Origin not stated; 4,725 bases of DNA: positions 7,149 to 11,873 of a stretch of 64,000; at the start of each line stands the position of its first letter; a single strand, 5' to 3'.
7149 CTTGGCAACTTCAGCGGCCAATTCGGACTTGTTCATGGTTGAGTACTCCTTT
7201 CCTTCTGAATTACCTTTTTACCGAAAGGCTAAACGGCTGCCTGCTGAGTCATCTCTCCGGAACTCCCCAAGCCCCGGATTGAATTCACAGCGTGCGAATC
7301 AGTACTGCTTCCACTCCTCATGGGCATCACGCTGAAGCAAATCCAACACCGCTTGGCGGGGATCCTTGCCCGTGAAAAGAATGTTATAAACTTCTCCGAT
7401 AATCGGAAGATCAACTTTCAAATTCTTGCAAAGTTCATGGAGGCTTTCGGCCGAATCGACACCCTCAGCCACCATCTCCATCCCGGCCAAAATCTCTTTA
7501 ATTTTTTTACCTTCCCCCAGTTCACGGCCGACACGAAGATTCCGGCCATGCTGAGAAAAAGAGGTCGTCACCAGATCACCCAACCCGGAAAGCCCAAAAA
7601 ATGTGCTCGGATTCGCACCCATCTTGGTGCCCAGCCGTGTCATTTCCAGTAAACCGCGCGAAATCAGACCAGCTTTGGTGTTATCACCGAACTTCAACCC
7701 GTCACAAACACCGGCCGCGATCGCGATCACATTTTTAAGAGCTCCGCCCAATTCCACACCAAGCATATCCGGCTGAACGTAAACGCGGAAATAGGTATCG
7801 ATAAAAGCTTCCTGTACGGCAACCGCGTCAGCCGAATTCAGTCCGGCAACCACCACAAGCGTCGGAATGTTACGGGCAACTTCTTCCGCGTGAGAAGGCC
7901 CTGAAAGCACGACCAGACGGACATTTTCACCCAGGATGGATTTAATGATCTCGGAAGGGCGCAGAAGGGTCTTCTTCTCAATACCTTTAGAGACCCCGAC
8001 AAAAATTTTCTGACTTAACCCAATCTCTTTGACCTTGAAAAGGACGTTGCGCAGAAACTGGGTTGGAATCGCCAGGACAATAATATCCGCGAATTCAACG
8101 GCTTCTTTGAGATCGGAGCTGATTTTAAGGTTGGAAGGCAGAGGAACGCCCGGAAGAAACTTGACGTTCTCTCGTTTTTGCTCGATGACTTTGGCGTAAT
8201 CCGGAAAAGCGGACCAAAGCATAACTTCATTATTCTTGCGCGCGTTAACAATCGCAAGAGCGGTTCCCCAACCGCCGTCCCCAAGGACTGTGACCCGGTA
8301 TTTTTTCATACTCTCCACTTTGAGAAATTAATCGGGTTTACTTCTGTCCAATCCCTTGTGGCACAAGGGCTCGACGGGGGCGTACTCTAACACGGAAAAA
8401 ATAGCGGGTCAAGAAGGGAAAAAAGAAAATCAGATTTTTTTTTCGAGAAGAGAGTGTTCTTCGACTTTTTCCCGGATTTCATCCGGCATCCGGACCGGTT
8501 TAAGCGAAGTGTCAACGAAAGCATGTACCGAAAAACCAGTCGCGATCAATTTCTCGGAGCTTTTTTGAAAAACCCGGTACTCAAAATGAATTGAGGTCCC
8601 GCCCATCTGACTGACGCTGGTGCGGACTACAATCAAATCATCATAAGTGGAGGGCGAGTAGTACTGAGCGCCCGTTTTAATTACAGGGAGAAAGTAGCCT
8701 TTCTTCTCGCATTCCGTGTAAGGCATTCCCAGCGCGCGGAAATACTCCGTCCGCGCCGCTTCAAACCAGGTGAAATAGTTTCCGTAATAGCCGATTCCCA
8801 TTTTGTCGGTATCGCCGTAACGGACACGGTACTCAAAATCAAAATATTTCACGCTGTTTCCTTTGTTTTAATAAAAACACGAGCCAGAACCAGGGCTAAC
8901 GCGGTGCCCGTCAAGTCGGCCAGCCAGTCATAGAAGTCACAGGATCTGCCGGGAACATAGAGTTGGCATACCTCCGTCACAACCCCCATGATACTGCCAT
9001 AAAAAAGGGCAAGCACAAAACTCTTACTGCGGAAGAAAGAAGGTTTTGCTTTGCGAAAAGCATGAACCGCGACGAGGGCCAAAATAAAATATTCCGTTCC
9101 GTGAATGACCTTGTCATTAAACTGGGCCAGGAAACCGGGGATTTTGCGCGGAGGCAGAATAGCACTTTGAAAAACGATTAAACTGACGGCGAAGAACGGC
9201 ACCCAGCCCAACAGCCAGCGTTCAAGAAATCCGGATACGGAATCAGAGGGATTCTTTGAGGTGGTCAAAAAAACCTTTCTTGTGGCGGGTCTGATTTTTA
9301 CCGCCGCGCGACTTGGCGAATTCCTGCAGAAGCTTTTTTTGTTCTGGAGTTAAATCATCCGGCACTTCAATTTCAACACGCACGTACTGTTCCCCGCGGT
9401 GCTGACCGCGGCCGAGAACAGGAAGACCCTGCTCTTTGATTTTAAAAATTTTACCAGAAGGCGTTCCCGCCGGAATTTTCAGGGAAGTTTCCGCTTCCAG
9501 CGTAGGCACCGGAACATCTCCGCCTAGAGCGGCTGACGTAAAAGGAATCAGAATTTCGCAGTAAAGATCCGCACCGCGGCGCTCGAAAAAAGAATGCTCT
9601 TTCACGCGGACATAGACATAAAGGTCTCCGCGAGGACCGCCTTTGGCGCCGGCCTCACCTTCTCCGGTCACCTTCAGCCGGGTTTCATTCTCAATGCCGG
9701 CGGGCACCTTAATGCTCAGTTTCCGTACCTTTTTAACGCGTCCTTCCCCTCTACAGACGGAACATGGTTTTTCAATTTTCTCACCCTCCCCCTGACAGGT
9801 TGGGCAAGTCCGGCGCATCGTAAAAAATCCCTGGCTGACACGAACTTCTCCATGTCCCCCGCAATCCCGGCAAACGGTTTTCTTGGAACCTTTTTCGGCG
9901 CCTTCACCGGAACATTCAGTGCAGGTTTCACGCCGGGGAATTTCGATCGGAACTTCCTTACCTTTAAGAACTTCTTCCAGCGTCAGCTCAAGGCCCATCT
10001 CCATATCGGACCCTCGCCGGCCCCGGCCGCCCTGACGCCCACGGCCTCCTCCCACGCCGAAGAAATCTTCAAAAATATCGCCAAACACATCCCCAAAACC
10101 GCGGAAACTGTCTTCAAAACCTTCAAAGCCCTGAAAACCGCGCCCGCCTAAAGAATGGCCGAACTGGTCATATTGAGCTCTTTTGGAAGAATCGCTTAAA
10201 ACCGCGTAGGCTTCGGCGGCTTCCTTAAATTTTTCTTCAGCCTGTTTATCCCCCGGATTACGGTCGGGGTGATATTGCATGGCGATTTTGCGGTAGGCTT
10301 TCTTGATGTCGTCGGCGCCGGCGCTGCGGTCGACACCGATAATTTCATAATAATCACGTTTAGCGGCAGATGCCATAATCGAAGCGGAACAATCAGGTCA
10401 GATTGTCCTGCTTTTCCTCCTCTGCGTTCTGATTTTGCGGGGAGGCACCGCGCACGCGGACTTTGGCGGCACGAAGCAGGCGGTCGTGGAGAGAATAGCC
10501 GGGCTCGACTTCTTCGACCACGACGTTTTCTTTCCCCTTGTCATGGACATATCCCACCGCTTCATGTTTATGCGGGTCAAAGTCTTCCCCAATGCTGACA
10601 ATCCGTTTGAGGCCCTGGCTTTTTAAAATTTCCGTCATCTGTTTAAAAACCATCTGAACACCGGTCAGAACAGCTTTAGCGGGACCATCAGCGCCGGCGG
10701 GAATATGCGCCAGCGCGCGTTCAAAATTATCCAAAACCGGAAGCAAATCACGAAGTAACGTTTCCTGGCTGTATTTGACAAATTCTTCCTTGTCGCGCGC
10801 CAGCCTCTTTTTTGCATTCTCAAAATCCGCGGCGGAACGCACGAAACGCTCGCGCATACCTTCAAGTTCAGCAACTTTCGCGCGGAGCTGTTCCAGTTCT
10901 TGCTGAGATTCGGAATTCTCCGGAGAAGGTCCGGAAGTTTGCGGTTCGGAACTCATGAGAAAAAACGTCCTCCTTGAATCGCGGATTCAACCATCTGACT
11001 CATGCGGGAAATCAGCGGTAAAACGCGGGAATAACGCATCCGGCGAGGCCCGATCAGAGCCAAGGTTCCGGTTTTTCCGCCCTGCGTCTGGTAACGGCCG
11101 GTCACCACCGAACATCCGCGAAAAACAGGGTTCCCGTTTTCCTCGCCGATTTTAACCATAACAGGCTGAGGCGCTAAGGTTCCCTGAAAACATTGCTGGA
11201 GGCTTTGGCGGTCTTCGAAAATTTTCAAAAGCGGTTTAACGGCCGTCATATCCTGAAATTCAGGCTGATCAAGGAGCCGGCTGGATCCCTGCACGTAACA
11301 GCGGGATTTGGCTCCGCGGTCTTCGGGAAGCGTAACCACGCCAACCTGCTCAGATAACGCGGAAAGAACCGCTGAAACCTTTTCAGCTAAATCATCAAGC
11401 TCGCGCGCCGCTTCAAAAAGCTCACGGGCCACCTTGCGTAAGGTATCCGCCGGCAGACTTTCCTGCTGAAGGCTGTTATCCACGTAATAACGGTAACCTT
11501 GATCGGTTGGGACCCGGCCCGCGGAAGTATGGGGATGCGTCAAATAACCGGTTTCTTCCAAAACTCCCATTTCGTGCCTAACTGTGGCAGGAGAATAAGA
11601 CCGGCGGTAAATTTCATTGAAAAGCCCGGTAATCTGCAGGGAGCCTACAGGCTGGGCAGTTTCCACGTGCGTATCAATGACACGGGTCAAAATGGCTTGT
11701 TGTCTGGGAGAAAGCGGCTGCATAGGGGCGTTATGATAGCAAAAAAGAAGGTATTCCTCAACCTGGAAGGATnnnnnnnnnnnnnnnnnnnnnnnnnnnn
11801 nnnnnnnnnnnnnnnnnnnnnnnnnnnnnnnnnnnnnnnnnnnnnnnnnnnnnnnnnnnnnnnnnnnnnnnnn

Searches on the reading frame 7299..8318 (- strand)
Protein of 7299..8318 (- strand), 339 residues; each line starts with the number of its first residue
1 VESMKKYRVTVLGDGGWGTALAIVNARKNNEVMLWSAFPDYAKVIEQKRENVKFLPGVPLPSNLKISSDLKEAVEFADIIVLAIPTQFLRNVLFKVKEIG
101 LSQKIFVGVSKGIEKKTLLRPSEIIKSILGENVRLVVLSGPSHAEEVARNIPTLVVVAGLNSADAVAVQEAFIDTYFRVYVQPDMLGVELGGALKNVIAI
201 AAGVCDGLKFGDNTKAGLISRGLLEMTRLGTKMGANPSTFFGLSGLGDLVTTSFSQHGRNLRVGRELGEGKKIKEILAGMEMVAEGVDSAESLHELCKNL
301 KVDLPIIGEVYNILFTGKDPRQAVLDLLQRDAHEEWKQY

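Call 8: search_protein_families(library=pfam, proteins=[window:7299-8318:-], max_evalue=0.0001)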
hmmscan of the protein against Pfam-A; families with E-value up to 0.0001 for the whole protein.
window:7299-8318:- (339 aa): 4 families
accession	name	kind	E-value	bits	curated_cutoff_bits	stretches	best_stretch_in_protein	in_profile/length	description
PF07479.19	NAD_Gly3P_dh_C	-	1.9e-56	190.6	25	1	184-324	1-141/142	NAD-dependent glycerol-3-phosphate dehydrogenase C-terminus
PF01210.29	NAD_Gly3P_dh_N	-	1.6e-50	171.6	23.1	1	9-162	2-155/158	NAD-dependent glycerol-3-phosphate dehydrogenase N-terminus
PF20618.3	GPD_NAD_C_bact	-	9.2e-16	58.6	27.6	1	244-310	1-66/66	Bacterial GPD, NAD-dependent C-terminal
PF03807.23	F420_oxidored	-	2e-06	28.7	21.6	1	8-110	1-92/94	NADP oxidoreductase coenzyme F420-dependent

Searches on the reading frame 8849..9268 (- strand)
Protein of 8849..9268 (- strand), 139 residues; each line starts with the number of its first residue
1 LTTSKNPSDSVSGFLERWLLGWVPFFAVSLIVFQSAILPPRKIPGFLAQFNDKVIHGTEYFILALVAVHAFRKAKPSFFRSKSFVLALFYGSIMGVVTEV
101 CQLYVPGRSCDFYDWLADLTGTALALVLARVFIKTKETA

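Call 3: search_protein_families(library=pfam, proteins=[window:8849-9268:-], max_evalue=0.01)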
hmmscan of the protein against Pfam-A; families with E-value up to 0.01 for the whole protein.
window:8849-9268:- (139 aa): 1 family
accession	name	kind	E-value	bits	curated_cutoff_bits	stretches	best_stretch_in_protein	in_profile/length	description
PF04892.17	VanZ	-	2.4e-10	41.6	30.1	1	20-132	34-125/126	VanZ like family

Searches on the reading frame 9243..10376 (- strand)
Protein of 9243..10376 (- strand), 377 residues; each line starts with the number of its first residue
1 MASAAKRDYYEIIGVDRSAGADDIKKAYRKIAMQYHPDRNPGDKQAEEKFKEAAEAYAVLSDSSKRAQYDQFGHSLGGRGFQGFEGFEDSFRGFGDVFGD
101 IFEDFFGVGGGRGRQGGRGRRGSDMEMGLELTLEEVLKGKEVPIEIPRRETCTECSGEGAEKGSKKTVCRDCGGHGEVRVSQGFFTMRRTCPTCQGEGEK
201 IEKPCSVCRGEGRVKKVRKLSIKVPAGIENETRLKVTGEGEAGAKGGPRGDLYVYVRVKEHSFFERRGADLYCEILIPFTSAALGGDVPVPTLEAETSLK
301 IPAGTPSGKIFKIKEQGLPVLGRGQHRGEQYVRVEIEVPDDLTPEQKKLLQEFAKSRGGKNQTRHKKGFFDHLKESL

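Call 3: search_protein_families(library=pfam, proteins=[window:9243-10376:-], max_evalue=0.01)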
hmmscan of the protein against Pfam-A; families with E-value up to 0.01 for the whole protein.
window:9243-10376:- (377 aa): 3 families
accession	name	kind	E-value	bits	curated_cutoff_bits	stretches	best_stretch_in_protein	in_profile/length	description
PF01556.23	DnaJ_C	-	1.3e-47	162.1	26.6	1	126-339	2-152/152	DnaJ C terminal domain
PF00226.36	DnaJ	-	3.7e-27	94.7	27.8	1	8-70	1-63/63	DnaJ domain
PF00684.25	DnaJ_CXXCXGXG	-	3e-14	53.5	32.7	1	152-212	1-65/65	DnaJ central domain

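Call 4: search_protein_families(library=ncbifam, proteins=[window:9243-10376:-], max_evalue=0.01)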
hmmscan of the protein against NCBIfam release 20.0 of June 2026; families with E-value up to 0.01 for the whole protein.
window:9243-10376:- (377 aa): 16 families
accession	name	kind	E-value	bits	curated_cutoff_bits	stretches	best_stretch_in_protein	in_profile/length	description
NF008035.0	PRK10767.1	subfamily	1.7e-146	488.1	338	1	5-375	2-367/374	molecular chaperone DnaJ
TIGR02349.1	DnaJ_bact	equivalog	6.1e-131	437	377.2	1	8-356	1-353/354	molecular chaperone DnaJ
NF010894.0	PRK14301.1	equivalog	4e-129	430.8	548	1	5-367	2-361/373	chaperone protein DnaJ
NF010871.0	PRK14278.1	equivalog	9.6e-101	337.4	502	1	7-376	3-374/378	molecular chaperone DnaJ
NF010885.0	PRK14292.1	equivalog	2e-98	329.8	585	1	8-374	3-365/371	chaperone protein DnaJ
NF010874.0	PRK14281.1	equivalog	4.9e-98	328.8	619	1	6-375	2-394/397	chaperone protein DnaJ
NF010872.0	PRK14279.1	equivalog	4.8e-92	309.1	556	1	5-356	7-378/394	molecular chaperone DnaJ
NF037946.1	terminal_TopJ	equivalog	4.1e-57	194.3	300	2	4-86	2-79/810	terminal organelle assembly protein TopJ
NF010892.0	PRK14299.1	equivalog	1.6e-56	191.7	392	2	4-169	1-175/291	chaperone protein DnaJ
NF007618.0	PRK10266.1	equivalog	4e-51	174.3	403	2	7-143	4-138/306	curved DNA-binding protein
TIGR03835.1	termin_org_DnaJ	equivalog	4.2e-31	108.2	512.25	2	6-103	1-89/871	terminal organelle assembly protein TopJ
NF050028.1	CldAdptActJ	equivalog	9.2e-11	42.1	150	1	8-69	3-69/93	cold adaptation protein ActJcold adaptation protein ActJ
NF006948.0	PRK09430.1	equivalog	1.8e-05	24.5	162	1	8-41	201-234/267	co-chaperone DjlA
NF058604.1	RtpA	equivalog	0.00013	22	65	1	189-214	10-35/50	anti-TRAP protein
NF002935.0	PRK03578.1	equivalog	0.00044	20.8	198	1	5-69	4-75/176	Fe-S protein assembly co-chaperone HscB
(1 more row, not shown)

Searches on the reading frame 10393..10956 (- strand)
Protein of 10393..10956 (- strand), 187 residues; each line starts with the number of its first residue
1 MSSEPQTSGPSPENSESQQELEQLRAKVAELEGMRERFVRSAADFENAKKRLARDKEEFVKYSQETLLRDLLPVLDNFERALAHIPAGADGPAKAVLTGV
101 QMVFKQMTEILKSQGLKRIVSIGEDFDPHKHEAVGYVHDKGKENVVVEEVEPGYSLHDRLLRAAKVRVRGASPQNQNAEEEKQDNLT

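Call 3: search_protein_families(library=pfam, proteins=[window:10393-10956:-], max_evalue=0.01)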
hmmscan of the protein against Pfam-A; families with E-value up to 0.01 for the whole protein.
window:10393-10956:- (187 aa): 2 families
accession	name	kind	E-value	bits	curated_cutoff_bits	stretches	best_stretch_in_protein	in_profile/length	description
PF01025.24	GrpE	-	1.9e-46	158.2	25.8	1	12-168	11-163/165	GrpE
PF13851.11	GAS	-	0.0093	15.8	32.3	0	12-65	54-107/200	Growth-arrest specific micro-tubule binding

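Call 4: search_protein_families(library=ncbifam, proteins=[window:10393-10956:-], max_evalue=0.01)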
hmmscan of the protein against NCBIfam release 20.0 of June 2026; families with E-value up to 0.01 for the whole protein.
window:10393-10956:- (187 aa): 26 families (the best 25 are shown)
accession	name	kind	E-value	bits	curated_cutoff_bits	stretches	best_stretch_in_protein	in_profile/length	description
NF010738.0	PRK14140.1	equivalog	3.8e-41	141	137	1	15-168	40-189/191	nucleotide exchange factor GrpE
NF010741.0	PRK14143.1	equivalog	6.7e-40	137.1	184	1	12-184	71-240/258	nucleotide exchange factor GrpE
NF010750.0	PRK14153.1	equivalog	6.5e-39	133.5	194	1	10-170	31-187/194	nucleotide exchange factor GrpE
NF010759.0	PRK14162.1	equivalog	1.7e-31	109.5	176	1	13-168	33-192/194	nucleotide exchange factor GrpE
NF010747.0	PRK14149.1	equivalog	1.8e-30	105.9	176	1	6-168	29-187/191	nucleotide exchange factor GrpE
NF010755.0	PRK14158.1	equivalog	1.9e-30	105.8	200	1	13-169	37-193/198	nucleotide exchange factor GrpE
NF010739.0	PRK14141.1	equivalog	8.5e-29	100.7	192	1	12-183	30-206/211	nucleotide exchange factor GrpE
NF010743.0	PRK14145.1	equivalog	1.1e-28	100.5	186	1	13-168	43-198/200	nucleotide exchange factor GrpE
NF010737.0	PRK14139.1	equivalog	1.3e-28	100.2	164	1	12-168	35-184/188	nucleotide exchange factor GrpE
NF010748.0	PRK14150.1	equivalog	1.7e-28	99.5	152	1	15-169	40-195/198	nucleotide exchange factor GrpE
NF010752.0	PRK14155.1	equivalog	1.6e-27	96.3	194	1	14-179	12-182/208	nucleotide exchange factor GrpE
NF010757.0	PRK14160.1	equivalog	4.5e-27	94.8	184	1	16-168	61-209/211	nucleotide exchange factor GrpE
NF010749.0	PRK14151.1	equivalog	6.1e-25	87.9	231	1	15-181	15-186/188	nucleotide exchange factor GrpE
NF010745.0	PRK14147.1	equivalog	7.1e-25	87.8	184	1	7-168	13-168/172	nucleotide exchange factor GrpE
NF010758.0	PRK14161.1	equivalog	8.3e-25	87.5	206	1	17-168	24-174/178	nucleotide exchange factor GrpE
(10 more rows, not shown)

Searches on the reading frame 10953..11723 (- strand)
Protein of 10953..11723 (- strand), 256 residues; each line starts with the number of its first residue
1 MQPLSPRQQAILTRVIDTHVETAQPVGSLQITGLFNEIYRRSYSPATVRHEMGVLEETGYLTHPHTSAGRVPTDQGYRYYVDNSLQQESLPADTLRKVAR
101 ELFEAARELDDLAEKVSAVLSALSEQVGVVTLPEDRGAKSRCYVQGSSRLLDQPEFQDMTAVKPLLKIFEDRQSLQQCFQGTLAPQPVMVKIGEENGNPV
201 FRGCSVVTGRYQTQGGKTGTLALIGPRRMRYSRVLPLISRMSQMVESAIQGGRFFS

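Call 3: search_protein_families(library=pfam, proteins=[window:10953-11723:-], max_evalue=0.01)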
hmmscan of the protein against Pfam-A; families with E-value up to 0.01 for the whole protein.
window:10953-11723:- (256 aa): 1 family
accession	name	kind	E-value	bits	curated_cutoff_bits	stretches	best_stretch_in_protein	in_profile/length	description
PF01628.27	HrcA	-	1.6e-29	103.9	22.2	1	139-234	124-214/215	HrcA protein C terminal domain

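Call 4: search_protein_families(library=ncbifam, proteins=[window:10953-11723:-], max_evalue=0.01)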
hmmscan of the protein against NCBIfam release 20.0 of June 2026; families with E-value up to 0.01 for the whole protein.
window:10953-11723:- (256 aa): 2 families
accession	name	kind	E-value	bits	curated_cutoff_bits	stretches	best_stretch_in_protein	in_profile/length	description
TIGR00331.1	hrcA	equivalog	3e-62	211.1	197.2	2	6-136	2-129/338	heat-inducible transcriptional repressor HrcA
NF003033.0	PRK03911.1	equivalog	7.1e-10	38.9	248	1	7-89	6-84/264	HrcA family transcriptional regulator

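Call 38: search_solved_structures(query=window:10953-11723:-, max_evalue=0.001, show_alignments=1)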
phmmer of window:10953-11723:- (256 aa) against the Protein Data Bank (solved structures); distinct sequences matched with E-value up to 0.001: 1.
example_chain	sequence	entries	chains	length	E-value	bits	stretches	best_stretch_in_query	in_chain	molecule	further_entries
1stz_A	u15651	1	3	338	4.4e-16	62.4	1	3-94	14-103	Heat-inducible transcription repressor hrcA homolog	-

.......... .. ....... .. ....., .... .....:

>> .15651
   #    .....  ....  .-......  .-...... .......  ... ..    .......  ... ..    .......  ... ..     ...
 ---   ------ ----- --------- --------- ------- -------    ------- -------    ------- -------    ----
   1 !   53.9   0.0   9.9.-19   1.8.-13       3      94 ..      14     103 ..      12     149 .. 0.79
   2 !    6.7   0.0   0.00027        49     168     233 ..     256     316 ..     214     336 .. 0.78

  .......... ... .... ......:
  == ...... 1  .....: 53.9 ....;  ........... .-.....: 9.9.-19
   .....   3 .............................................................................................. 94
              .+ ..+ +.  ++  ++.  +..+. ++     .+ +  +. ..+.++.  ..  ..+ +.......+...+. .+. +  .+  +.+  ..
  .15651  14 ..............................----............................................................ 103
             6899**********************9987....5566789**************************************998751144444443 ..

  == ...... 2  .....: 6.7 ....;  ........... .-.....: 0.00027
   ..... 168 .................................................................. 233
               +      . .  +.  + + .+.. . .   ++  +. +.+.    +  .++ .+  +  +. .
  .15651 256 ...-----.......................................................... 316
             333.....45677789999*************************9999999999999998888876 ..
